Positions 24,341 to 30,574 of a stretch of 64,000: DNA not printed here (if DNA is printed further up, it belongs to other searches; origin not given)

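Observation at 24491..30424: Two-partner secretion exoprotein built from a 32-residue N-[YF]-G-V repeat, with no toxin/immunity module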

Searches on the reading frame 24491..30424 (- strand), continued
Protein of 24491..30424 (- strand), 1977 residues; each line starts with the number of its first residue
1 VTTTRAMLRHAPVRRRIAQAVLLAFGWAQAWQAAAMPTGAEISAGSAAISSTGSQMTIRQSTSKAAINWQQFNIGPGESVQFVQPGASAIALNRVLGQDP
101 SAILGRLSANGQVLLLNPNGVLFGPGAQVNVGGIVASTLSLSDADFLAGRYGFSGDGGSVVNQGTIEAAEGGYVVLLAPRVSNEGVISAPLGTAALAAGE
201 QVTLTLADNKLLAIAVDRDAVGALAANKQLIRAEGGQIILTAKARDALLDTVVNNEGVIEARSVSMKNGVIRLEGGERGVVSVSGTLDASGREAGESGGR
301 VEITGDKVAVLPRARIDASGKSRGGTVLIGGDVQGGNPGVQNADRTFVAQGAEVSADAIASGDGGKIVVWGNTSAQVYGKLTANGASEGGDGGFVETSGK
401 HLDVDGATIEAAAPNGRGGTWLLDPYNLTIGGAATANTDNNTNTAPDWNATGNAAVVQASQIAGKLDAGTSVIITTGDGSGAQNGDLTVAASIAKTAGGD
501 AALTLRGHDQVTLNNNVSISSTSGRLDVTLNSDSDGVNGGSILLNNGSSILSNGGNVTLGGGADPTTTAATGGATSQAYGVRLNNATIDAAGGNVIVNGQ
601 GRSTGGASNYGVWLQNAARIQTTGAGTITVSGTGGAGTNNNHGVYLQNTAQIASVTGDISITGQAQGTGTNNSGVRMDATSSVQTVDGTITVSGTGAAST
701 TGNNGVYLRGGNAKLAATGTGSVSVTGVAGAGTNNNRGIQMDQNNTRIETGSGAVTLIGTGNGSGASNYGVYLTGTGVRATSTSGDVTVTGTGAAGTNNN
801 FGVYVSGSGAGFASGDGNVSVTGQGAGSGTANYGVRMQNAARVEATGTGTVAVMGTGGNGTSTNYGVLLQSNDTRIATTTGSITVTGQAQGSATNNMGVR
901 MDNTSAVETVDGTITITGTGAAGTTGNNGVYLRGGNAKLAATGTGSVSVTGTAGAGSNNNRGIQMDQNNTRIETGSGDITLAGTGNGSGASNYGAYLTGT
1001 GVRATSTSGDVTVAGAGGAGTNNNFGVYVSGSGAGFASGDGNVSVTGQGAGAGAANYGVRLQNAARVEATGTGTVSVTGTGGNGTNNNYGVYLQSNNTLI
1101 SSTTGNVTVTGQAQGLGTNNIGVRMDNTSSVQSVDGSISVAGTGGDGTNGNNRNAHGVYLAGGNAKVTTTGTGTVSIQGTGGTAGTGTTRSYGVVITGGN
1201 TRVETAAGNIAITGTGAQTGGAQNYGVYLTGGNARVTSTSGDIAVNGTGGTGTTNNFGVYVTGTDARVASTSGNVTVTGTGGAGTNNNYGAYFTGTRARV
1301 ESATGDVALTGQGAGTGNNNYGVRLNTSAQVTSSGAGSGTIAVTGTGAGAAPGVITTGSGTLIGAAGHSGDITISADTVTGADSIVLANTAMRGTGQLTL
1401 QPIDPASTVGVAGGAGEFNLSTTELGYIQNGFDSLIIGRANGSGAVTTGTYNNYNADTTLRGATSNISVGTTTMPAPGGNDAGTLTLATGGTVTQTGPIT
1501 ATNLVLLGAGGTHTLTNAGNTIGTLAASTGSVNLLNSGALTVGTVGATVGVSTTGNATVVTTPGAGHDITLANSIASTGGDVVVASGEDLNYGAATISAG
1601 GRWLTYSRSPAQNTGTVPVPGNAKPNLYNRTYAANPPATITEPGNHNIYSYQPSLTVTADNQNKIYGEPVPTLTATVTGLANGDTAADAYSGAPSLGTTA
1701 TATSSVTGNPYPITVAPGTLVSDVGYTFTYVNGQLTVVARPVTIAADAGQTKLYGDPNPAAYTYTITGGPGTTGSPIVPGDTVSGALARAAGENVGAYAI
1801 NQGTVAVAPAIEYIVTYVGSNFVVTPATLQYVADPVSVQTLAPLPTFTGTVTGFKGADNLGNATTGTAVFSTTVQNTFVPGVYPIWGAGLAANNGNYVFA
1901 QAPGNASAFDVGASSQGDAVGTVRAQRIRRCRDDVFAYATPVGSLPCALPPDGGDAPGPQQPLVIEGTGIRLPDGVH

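Call 12: search_protein_families(library=pfam, proteins=[P0010, P0015, P0019], max_evalue=10)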
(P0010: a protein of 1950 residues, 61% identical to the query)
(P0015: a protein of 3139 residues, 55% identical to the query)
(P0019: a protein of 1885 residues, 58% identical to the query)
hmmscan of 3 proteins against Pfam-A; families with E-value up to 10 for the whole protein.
P0010 (1950 aa): 3 families
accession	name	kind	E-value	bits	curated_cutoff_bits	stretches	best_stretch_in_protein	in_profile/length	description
PF18676.6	MBG_2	-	5.9e-102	334.8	25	7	1301-1381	1-72/72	MBG domain (YGX type)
PF18886.6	DUF5649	-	7.1e-91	299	25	10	643-714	1-67/68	Repeats of unknown function (DUF5649)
PF05860.19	TPS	-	3.6e-41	142.2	33.5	1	29-271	4-241/252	TPS secretion domain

P0015 (3139 aa): 5 families
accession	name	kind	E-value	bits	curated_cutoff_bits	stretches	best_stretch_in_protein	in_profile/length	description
PF18657.6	YDG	-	4.2e-68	226.1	25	7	2663-2739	4-83/85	YDG domain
PF05860.19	TPS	-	5.3e-41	141.6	33.5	1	48-294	2-245/252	TPS secretion domain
PF07581.17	Glug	-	2.1e-27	94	20.5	15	1987-2011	2-27/28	The GLUG motif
PF18676.6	MBG_2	-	1.4e-26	93.3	25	6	2915-2986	2-72/72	MBG domain (YGX type)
PF13018.11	ESPR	-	4.5e-16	59.5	25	1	1-49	1-49/50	Extended Signal Peptide of Type V secretion system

P0019 (1885 aa): 4 families
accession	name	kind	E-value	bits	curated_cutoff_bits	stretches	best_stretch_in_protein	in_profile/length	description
PF12951.13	PATR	-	6.8e-47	157.6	27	5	809-838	1-30/30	Passenger-associated-transport-repeat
PF05860.19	TPS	-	6.7e-38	131.5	33.5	1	51-283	15-246/252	TPS secretion domain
PF18676.6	MBG_2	-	4.1e-37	127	25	3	1559-1635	1-72/72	MBG domain (YGX type)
PF18886.6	DUF5649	-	5e-15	56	25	3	1277-1343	1-68/68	Repeats of unknown function (DUF5649)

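Call 17: search_solved_structures(query=window:24494-30424:-, max_evalue=1)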
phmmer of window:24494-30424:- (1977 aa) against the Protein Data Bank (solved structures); distinct sequences matched with E-value up to 1: 6.
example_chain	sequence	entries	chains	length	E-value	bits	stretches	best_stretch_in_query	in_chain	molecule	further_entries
8vba_A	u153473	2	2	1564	7.3e-89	301.8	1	28-1383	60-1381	EtpA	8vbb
8cpk_A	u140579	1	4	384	1.2e-82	281.3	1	34-405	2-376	EtpA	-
2odl_A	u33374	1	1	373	6.3e-47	162.8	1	39-411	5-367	Adhesin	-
4i84_A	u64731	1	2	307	6e-42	146.3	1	36-322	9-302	Heme/hemopexin-binding protein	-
4rm6_A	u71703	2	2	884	5.7e-40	139.7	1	34-322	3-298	Heme/hemopexin-binding protein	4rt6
3zvh_A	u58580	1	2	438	0.65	10.2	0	1419-1468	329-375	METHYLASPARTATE AMMONIA-LYASE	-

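Call 46: search_protein_families(library=pfam, proteins=[P0119], max_evalue=1)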
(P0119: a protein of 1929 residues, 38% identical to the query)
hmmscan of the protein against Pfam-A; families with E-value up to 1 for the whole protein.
P0119 (1929 aa): 3 families
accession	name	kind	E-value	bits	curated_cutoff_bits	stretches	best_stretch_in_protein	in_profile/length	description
PF05860.19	TPS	-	5.3e-29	102.3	33.5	1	18-266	5-250/252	TPS secretion domain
PF02018.23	CBM_4_9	-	7.5e-06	26.8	25.9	1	490-561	2-73/136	Carbohydrate binding domain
PF13629.12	T2SS-T3SS_pil_N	-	0.092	12.9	23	0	285-318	25-58/72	Pilus formation protein N terminal region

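Call 54: find_encoding_contigs(protein=P0005, flank=8000, max_places=2)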
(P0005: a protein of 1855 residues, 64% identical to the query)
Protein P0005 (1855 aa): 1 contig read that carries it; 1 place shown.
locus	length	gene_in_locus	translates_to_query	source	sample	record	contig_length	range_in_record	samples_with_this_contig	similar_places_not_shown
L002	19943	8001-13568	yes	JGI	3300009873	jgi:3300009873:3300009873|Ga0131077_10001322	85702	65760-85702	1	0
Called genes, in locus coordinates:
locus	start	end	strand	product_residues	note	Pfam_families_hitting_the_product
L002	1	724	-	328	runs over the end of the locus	PF12974:Phosphonate-bd, PF09084:NMT1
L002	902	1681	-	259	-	PF00005:ABC_tran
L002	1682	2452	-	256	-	PF00528:BPD_transp_1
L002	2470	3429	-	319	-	PF13379:NMT1_2 (weak), PF09084:NMT1, PF12974:Phosphonate-bd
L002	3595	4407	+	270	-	PF00106:adh_short, PF08659:KR, PF13561:adh_short_C2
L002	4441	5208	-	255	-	PF00563:EAL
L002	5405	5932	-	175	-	PF00581:Rhodanese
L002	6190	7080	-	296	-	PF00211:Guanylate_cyc, PF16697:Yop-YscD_cpl (weak), PF00498:FHA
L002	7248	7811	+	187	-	PF01292:Ni_hydr_CYTB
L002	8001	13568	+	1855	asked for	PF05860:TPS, PF18676:MBG_2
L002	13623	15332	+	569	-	PF08479:POTRA_2, PF03865:ShlB, PF01103:Omp85 (weak)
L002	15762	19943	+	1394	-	?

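Call 55: find_encoding_contigs(protein=P0002, flank=8000, max_places=2)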
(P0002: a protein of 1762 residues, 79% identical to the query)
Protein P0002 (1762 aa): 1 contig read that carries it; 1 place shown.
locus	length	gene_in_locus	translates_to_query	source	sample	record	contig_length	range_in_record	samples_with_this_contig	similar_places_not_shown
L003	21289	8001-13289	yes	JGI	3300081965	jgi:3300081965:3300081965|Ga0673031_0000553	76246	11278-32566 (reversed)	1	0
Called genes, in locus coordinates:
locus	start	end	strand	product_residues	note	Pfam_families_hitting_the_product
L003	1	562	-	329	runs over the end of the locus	PF01636:APH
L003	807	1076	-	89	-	PF01176:eIF-1a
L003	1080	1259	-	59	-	-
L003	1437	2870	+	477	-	PF01523:PmbA_TldD_1st (faint), PF19290:PmbA_TldD_2nd (weak), PF19289:PmbA_TldD_3rd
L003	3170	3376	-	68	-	-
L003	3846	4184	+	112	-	PF19289:PmbA_TldD_3rd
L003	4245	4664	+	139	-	PF01842:ACT (weak)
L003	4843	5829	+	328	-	PF16868:NMT1_3, PF09084:NMT1, PF12974:Phosphonate-bd (weak)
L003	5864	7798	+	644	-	PF06808:DctM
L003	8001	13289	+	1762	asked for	PF05860:TPS, PF18676:MBG_2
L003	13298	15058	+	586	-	PF08479:POTRA_2, PF03865:ShlB, PF01103:Omp85 (weak)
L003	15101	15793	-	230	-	PF00106:adh_short, PF08659:KR (faint), PF23441:SDR (weak), PF13561:adh_short_C2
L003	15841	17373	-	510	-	PF00083:Sugar_tr, PF07690:MFS_1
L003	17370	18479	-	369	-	PF25919:BSH_CusB (faint), PF00364:Biotin_lipoyl (faint), PF25917:BSH_RND, PF25973:BSH_CzcB (weak), PF25997:BSH_YhbJ (faint), PF25885:HH_EMRA (weak), PF25954:Beta-barrel_RND_2, PF25963:Beta-barrel_AAEA (weak), +1 more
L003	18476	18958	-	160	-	PF22381:Staph_reg_Sar_Rot (weak), PF01978:TrmB (weak), PF25213:HVO_A0261_N (weak), PF01047:MarR, PF12802:MarR_2, PF13463:HTH_27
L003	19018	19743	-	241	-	PF22119:GST_C_8 (weak), PF00043:GST_C (weak), PF14497:GST_C_3, PF13410:GST_C_2 (weak)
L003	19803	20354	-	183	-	PF13328:HD_4, PF01966:HD (weak)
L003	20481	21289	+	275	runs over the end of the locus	PF07286:D-Glu_cyclase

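Call 79: find_related_loci(query=window:24494-30424:-, collection=genome_contigs, flank=3000)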
Query window:24494-30424:- (1977 aa) in genome_contigs; peptide patterns used: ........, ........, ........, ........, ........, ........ (x = any residue, [..] = any of these).
118 stretches matched a pattern; 71 encode a relative of the query (tblastn E <= 1e-3); 71 distinct loci.
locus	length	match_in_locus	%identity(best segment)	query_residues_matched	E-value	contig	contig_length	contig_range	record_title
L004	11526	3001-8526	64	14-1976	0e+0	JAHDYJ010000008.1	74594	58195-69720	MAG: Burkholderiales bacterium isolate PRO12 NODE_917_length_74594_cov_7.994526, whole genome shotgun sequence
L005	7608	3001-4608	42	16-545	8e-108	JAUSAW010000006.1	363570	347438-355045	MAG: Gammaproteobacteria bacterium isolate E6_metabat.bin.18 E6_k141_372443, whole genome shotgun sequence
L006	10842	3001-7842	34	22-1741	2e-102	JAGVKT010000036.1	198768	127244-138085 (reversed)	MAG: Gammaproteobacteria bacterium isolate SW_10 c_000000024128, whole genome shotgun sequence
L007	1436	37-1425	43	20-514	1e-106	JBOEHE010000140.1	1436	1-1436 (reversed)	MAG: Arenicella sp. isolate PBSgam11 PBS13d_contig_65523, whole genome shotgun sequence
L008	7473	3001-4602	44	17-554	7e-94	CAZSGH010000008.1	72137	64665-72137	MAG TPA_asm: uncultured Francisella sp. isolate ERP113451_co2_71 genome assembly, contig: NODE_113_length_72137_cov_36.8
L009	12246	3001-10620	43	5-648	5e-90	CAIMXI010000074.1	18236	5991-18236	MAG: uncultured Geobacteraceae bacterium isolate LJ_bin-4045 genome assembly, contig: bin-4045:074/511, whole genome sho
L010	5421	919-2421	42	14-535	2e-89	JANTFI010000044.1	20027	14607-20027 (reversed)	MAG: Gammaproteobacteria bacterium isolate bin100104 c_000000002394, whole genome shotgun sequence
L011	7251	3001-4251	44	5-430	3e-82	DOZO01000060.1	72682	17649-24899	MAG TPA_asm: Desulfobulbaceae bacterium isolate UBA11700 contig_2383, whole genome shotgun sequence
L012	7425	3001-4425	37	1-563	4e-79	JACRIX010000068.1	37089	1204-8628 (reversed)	MAG: Rhodocyclales bacterium isolate NC_groundwater_1814_Pr3_B-0.1um_64_115 SR-2_scaffold_141_2516094, whole genome shot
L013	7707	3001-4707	36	7-575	1e-79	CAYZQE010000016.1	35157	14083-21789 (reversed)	MAG TPA_asm: uncultured Gammaproteobacteria bacterium isolate binchicken_co53_181 genome assembly, contig: NODE_363_leng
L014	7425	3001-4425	41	35-430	1e-77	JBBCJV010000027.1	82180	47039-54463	MAG: Burkholderiaceae bacterium isolate MAG_CPA_46 P10A_000000090574, whole genome shotgun sequence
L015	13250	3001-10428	40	37-1807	2e-77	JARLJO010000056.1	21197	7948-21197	MAG: Gammaproteobacteria bacterium isolate MAG_CA28 MetaCoAG_Bin_28_Anoxic_k141_1853856, whole genome shotgun sequence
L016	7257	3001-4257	43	4-425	9e-73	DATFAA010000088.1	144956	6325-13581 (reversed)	MAG TPA_asm: Rhodocyclaceae bacterium isolate SMAG_U8489 k141_900040, whole genome shotgun sequence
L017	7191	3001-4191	46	17-430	7e-73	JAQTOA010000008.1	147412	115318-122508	MAG: Sterolibacterium sp. isolate STA_77 NODE_235_length_147412_cov_9.299216_Sandtown_A, whole genome shotgun sequence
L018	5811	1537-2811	42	35-477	1e-72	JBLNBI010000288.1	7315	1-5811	MAG: Actinomycetota bacterium isolate MAG155 PRJNA951521_bin16_renamed_287, whole genome shotgun sequence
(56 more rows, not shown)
